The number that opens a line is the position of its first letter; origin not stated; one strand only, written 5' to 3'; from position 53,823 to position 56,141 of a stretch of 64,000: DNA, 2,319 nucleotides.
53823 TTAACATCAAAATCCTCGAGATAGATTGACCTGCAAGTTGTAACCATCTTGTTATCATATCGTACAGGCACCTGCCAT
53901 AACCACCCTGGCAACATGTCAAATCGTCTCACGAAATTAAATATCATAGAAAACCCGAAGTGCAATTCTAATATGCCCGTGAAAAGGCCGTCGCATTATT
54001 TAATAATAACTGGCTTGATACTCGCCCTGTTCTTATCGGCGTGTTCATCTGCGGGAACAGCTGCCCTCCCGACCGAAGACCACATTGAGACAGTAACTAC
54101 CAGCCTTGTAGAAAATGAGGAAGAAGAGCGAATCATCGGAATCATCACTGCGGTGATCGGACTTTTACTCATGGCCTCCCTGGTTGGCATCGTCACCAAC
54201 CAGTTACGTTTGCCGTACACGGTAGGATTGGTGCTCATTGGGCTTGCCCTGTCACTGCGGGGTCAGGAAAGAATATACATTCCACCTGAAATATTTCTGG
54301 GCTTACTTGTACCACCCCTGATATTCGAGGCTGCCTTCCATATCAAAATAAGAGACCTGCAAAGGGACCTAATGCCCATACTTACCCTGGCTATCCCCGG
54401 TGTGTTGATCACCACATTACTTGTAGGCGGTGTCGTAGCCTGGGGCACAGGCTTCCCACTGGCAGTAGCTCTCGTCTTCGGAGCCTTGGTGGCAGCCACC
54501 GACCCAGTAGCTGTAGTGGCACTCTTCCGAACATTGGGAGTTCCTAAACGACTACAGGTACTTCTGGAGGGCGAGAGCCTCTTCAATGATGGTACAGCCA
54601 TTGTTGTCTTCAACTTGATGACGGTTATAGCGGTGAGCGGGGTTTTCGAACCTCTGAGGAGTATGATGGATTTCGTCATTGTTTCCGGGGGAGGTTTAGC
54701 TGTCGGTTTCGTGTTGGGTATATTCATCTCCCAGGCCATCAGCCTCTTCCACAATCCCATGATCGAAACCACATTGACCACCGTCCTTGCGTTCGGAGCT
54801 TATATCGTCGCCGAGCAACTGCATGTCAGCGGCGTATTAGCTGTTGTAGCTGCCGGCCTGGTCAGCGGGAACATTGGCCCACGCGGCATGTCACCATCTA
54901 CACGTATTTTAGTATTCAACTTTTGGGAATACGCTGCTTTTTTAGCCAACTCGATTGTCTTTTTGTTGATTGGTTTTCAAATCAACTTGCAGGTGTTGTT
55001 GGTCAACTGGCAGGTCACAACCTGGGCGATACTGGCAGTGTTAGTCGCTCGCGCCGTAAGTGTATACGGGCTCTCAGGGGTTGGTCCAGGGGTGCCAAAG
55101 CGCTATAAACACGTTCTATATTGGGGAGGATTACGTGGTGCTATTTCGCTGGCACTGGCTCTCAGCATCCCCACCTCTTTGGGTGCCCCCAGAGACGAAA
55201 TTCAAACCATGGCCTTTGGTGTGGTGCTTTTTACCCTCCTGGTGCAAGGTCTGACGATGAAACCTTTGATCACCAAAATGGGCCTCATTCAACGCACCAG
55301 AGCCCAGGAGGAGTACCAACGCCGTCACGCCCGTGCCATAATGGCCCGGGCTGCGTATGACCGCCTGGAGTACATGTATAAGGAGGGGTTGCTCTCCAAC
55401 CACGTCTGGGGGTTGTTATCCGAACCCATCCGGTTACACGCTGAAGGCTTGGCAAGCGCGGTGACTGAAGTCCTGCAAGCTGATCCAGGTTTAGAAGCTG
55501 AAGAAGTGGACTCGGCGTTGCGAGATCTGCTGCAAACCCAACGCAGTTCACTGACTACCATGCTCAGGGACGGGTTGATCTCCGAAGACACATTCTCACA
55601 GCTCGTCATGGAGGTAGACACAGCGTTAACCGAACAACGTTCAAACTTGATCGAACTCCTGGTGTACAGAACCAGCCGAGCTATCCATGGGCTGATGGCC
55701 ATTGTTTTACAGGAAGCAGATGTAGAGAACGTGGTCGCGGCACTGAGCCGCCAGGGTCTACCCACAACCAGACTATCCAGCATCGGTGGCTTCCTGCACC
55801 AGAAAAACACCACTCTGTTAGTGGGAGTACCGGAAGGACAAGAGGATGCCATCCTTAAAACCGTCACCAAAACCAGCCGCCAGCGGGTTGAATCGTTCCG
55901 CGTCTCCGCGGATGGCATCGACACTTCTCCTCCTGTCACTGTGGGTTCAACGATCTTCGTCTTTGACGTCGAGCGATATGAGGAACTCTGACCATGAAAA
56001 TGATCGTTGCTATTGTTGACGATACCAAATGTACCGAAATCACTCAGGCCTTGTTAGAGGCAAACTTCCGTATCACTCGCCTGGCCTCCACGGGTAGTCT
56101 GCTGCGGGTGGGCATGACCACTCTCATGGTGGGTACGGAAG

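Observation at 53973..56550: Na+/H+ antiporter fused to a PII-like c-di-AMP-receptor domain and followed by two truncated stand-alone paralogs (1 fused + 2 free = a trimer?)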

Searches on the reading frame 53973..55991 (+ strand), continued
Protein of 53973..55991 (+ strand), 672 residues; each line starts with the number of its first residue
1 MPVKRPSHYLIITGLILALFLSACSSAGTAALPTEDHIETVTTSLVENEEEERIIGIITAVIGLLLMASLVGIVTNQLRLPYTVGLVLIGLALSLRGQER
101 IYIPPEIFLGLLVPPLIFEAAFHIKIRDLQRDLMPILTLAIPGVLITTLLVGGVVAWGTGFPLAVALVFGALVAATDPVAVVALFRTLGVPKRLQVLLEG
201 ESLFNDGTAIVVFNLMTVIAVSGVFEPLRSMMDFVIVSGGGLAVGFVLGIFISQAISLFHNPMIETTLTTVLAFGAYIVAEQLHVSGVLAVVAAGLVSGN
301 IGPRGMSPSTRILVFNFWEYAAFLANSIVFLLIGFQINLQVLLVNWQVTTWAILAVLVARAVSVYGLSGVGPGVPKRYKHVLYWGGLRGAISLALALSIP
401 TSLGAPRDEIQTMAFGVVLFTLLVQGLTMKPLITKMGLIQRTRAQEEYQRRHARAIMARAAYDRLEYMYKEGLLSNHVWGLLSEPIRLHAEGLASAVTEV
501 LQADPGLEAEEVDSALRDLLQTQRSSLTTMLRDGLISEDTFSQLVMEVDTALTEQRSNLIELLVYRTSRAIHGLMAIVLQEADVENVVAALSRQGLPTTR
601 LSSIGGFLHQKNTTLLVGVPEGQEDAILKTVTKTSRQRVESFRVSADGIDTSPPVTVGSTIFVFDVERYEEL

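Call 19: find_related_loci(query=A1, collection=genome_contigs, flank=4000)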
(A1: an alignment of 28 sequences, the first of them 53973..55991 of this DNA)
Query A1 (672 aa) in genome_contigs; peptide patterns used: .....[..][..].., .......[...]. (x = any residue, [..] = any of these).
600 stretches matched a pattern (row limit reached: there are more); 587 encode a relative of the query (tblastn E <= 1e-3); the best 80 are kept; 80 distinct loci.
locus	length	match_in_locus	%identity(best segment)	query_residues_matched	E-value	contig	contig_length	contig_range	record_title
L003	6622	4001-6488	70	22-672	0e+0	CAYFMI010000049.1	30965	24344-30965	MAG TPA_asm: uncultured Anaerolineales bacterium isolate ERP019367_co2_135 genome assembly, contig: NODE_1162_length_309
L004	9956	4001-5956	69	22-672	0e+0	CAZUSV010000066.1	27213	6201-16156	MAG TPA_asm: uncultured Anaerolineales bacterium isolate SRP077602_co5_397 genome assembly, contig: NODE_8753_length_272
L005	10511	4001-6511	66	22-672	0e+0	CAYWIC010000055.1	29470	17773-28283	MAG TPA_asm: uncultured Anaerolineales bacterium isolate binchicken_co65_55 genome assembly, contig: NODE_6401_length_29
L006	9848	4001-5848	68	59-672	0e+0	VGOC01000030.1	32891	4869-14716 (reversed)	MAG: Chloroflexi bacterium isolate K_DeepCast_250m_m1_342 K_DeepCast_250m_m1_342_Ga0194125_10002157, whole genome shotgu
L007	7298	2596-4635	62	1-672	0e+0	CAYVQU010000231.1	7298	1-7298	MAG TPA_asm: uncultured Anaerolineales bacterium isolate SRP077602_co7_51 genome assembly, contig: NODE_42445_length_729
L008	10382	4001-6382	70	64-672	0e+0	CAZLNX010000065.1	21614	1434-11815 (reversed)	MAG TPA_asm: uncultured Anaerolineales bacterium isolate SRP077602_co5_33 genome assembly, contig: NODE_11932_length_216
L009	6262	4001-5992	59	10-672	0e+0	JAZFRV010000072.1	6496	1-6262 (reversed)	MAG: Anaerolineales bacterium isolate BS1bin.19 BS1bin.19_72, whole genome shotgun sequence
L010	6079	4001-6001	59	4-672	0e+0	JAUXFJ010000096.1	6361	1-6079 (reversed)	MAG: Anaerolineaceae bacterium isolate CSMAG_2900 CSMAG_2900_k117_2637054_length_6361_cov_10.0000, whole genome shotgun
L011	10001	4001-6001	58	4-672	0e+0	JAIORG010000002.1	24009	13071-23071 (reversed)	MAG: Anaerolineales bacterium isolate SMBSF12 20072_Bin_6_contigs_1_c_000000000242, whole genome shotgun sequence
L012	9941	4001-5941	58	24-672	0e+0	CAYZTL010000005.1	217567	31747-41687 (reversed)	MAG TPA_asm: uncultured Anaerolineales bacterium isolate binchicken_co17_321 genome assembly, contig: NODE_96_length_217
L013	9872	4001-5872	61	47-672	0e+0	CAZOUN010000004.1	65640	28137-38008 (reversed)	MAG TPA_asm: uncultured Anaerolineales bacterium isolate binchicken_co181_55 genome assembly, contig: NODE_425_length_65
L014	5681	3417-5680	58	21-672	0e+0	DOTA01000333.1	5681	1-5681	MAG TPA_asm: Chloroflexi bacterium isolate UBA11857 contig_159653, whole genome shotgun sequence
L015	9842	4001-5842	68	61-672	0e+0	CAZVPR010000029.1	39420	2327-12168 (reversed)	MAG TPA_asm: uncultured Anaerolineales bacterium isolate SRP077602_co5_498 genome assembly, contig: NODE_4919_length_394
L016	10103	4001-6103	53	7-672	0e+0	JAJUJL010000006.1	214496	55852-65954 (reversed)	MAG: Chloroflexota bacterium isolate bin116 k141_225661_length_214496_cov_25.5021, whole genome shotgun sequence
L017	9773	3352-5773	57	47-672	0e+0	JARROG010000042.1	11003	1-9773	MAG: Anaerolineales bacterium isolate Spart_144_MAG scaffold_535, whole genome shotgun sequence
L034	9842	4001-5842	53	68-672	0e+0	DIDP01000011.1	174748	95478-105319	MAG TPA_asm: Anaerolineales bacterium UBA5797 UBA5797_contig_832, whole genome shotgun sequence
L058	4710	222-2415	59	64-672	0e+0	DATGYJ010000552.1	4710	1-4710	MAG TPA_asm: Anaerolineales bacterium isolate SMAG_U10632 k141_583271, whole genome shotgun sequence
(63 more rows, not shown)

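Call 40: find_encoding_contigs(protein=P0001, flank=10000, max_places=2)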
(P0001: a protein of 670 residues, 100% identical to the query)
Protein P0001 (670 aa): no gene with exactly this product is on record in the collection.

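Call 55: predict_structure(alignment_id=A1)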
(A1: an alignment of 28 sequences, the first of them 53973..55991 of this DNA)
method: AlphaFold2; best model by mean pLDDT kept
length: 672 residues; sequences in the alignment: 28
mean_pLDDT: 70.9   pTM: 0.56
mean pLDDT of the five models: 70.9, 64.2, 61.2, 57.7, 55.1
residues with pLDDT >= 90: 12; 70-90: 421; 50-70: 163; < 50: 76
segments of 3 or more residues with pLDDT < 50: 1-5, 21-51, 557-567, 638-645, 647-657, 665-672
pLDDT, mean of each block of 10 residues (from residue 1): 50 65 37 27 38 60 64 54 66 64 65 80 82 76 83 86 86 72 62 72 80 85 78 85 90 83 81 89 86 88 75 78 75 70 81 83 64 64 62 75 80 82 70 61 69 78 85 82 86 83 76 73 80 83 81 56 48 71 77 74 56 74 78 61 41 46 48 36
secondary structure, 60 per line:
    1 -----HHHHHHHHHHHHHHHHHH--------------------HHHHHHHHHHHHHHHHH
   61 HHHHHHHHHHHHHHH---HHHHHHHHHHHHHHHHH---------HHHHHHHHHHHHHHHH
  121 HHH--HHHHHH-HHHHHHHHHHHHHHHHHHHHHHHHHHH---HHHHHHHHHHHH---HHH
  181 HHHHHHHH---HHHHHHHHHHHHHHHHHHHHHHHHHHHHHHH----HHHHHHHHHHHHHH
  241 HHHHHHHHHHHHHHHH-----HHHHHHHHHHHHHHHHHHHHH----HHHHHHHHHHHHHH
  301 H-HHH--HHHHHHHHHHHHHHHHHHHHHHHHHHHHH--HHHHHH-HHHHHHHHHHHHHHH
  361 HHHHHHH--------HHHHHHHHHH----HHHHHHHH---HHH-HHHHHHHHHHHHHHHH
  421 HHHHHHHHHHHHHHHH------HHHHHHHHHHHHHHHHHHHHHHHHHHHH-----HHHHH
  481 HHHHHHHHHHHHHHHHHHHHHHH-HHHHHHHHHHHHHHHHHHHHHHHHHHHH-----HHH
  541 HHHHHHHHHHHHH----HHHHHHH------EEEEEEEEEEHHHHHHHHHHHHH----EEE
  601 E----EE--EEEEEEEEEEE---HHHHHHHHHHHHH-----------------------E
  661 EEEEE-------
elements in order (helices of 4 or more, strands of 3 or more residues): H6-23 H44-75 H79-95 H105-123 H126-131 H133-159 H163-174 H178-188 H192-222 H227-256 H262-282 H287-301 H308-336 H339-344 H346-367 H376-385 H390-397 H405-436 H443-470 H476-503 H505-532 H538-553 H558-564 E571-580 H581-593 E598-601 E610-620 H624-636 E660-665

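Call 57: fold_search(model_id=the predicted structure, library=pdb)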
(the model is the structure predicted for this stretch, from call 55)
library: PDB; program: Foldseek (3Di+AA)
matches with E <= 10: 923; with E <= 0.001: 71
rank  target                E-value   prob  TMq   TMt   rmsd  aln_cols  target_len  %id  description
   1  8xq4                  6.5e-19  1.00  0.53  0.35  14.9       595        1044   23  Structure of the sea urchin spSLC9C1 in state-2 w/o cAMP protomer (released 2024-07-17)
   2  8xpq_A                9.0e-19  1.00  0.52  0.35  16.5       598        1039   24  Structure of the sea urchin spSLC9C1 in state-2 w/o cAMP dimer (released 2024-07-17)
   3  8xq8                  1.2e-18  1.00  0.54  0.36  15.6       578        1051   24  Structure of the sea urchin spSLC9C1 in state-1 w/ cAMP protomer (released 2024-07-17)
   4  8pd5                  1.4e-18  1.00  0.54  0.36  19.3       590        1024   24  Ligand-free SpSLC9C1 in lipid nanodiscs, protomer state 3 (released 2023-11-08)
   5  8xq7_A                1.9e-18  1.00  0.54  0.36   9.4       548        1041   24  Structure of the sea urchin spSLC9C1 in state-1 w/ cAMP dimer (released 2024-07-17)
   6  8pcz_A                2.0e-18  1.00  0.54  0.37  16.1       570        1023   24  Ligand-free SpSLC9C1 in lipid nanodiscs, dimer (released 2023-11-08)
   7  8pd7                  3.3e-18  1.00  0.53  0.36  14.5       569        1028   25  Ligand-free SpSLC9C1 in lipid nanodiscs, protomer state 4 (released 2023-11-08)
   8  8xqa_A                4.1e-18  1.00  0.53  0.53  15.4       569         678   25  Structure of the sea urchin spSLC9C1 in state-3 w/ cAMP dimer (released 2024-07-17)
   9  8pd3                  4.8e-18  1.00  0.54  0.36  14.6       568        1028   24  Ligand-free SpSLC9C1 in lipid nanodiscs, protomer state 2 (released 2023-11-08)
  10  7y3e_A                4.8e-18  1.00  0.53  0.39  18.0       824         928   18  Cryo-EM structure of Arabidopsis thaliana SOS1 in an occluded state (released 2023-08-09)
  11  8pd8_A                5.5e-18  1.00  0.54  0.37  14.8       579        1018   24  cAMP-bound SpSLC9C1 in lipid nanodiscs, dimer (released 2023-11-08)
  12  8xq6                  5.5e-18  1.00  0.53  0.36  15.2       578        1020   25  Structure of the sea urchin spSLC9C1 in state-3 w/o cAMP protomer (released 2025-01-15)
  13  8xq9_A                5.9e-18  1.00  0.52  0.51  15.5       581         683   23  Structure of the sea urchin spSLC9C1 in state-2 w/ cAMP dimer (released 2024-07-17)
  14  8pd9                  9.4e-18  1.00  0.54  0.37  15.4       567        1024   24  cAMP-bound SpSLC9C1 in lipid nanodiscs, protomer state 1 (released 2023-11-08)
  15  8jd9_A                1.0e-17  1.00  0.53  0.39  17.2       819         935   18  Cyro-EM structure of the Na+/H+ antipoter SOS1 from Arabidopsis thaliana,class1 (released 2023-11-08)
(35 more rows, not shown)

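Call 61: search_protein_families(library=pfam, proteins=[L034:5861-6322:+, L034:6319-7605:+, L034:7646-8911:+, L034:8911-9273:+, L058:2568-3926:+, L058:174-1739:+, L058:1801-2136:+, L058:2155-2418:+, L001:8337-10193:+], max_evalue=0.001)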
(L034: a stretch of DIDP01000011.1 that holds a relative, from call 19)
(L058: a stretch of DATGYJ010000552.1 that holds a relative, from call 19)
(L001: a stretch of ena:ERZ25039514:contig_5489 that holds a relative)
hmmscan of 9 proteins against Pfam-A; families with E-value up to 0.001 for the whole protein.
L034:5861-6322:+ (153 aa): 1 family
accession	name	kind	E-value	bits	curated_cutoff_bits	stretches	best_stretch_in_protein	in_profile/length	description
PF00571.33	CBS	-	2.7e-24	85.7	24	2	3-55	1-53/57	CBS domain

L034:6319-7605:+ (428 aa): 2 families
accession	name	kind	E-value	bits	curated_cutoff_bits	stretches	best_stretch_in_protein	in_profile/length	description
PF03600.22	CitMHS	-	1.5e-82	277.9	31.9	1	16-368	1-336/336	Citrate transporter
PF02040.21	ArsB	-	1.4e-14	54.7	22.2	1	7-425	1-420/423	Arsenical pump membrane protein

L034:7646-8911:+ (421 aa): 1 family
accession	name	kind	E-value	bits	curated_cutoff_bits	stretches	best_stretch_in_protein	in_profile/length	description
PF00999.27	Na_H_Exchanger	-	4.2e-59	200.7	26.2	1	16-389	2-373/375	Sodium/hydrogen exchanger, transmembrane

L034:8911-9273:+ (120 aa): 0 families

L058:2568-3926:+ (452 aa): 0 families

L058:174-1739:+ (521 aa): 1 family
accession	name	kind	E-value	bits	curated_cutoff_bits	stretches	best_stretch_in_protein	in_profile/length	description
PF00999.27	Na_H_Exchanger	-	8.5e-75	252.4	26.2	1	19-388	5-373/375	Sodium/hydrogen exchanger, transmembrane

L058:1801-2136:+ (111 aa): 1 family
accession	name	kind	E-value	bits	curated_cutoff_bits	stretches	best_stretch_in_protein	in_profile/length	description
PF06153.16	CdAMP_rec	-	7.8e-22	78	27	1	8-110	3-108/109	Cyclic-di-AMP receptor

L058:2155-2418:+ (87 aa): 1 family
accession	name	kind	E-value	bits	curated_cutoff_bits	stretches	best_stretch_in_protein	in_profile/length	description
PF06153.16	CdAMP_rec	-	5.5e-22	78.5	27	1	1-63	1-63/109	Cyclic-di-AMP receptor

L001:8337-10193:+ (618 aa): 2 families
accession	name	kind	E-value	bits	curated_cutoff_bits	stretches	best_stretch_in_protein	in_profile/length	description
PF00999.27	Na_H_Exchanger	-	6.1e-74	249.6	26.2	1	18-386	2-374/375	Sodium/hydrogen exchanger, transmembrane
PF06153.16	CdAMP_rec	-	1.5e-07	32.1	27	1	527-593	4-69/109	Cyclic-di-AMP receptor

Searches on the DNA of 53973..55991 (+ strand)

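Call 85: search_rna_families(sources=[L001, L002, L004, L005, L006, L008, L011, L012, L013, L015, L016, L017, L018, L019], threshold=gathering)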
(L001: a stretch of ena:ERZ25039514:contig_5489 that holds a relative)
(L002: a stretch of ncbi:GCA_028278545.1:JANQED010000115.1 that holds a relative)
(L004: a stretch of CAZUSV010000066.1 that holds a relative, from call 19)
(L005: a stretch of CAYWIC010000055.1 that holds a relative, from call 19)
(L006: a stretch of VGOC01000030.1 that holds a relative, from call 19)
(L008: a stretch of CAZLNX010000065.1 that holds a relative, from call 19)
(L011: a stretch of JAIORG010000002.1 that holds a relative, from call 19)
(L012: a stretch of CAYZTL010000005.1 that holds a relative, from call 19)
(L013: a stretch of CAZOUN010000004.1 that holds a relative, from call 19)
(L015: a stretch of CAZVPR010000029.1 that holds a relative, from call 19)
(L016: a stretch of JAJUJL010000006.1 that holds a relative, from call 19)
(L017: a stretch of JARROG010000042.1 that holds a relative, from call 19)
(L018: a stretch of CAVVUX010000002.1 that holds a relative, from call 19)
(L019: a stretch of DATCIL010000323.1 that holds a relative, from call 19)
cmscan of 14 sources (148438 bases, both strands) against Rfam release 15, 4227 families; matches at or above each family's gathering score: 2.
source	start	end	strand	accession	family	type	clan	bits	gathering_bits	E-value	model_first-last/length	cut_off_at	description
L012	9242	9313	-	RF00005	tRNA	Gene; tRNA;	CL00001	70.1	29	6.9e-13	1-71/71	no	tRNA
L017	8718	8789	-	RF00005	tRNA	Gene; tRNA;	CL00001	70.1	29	6.9e-13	1-71/71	no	tRNA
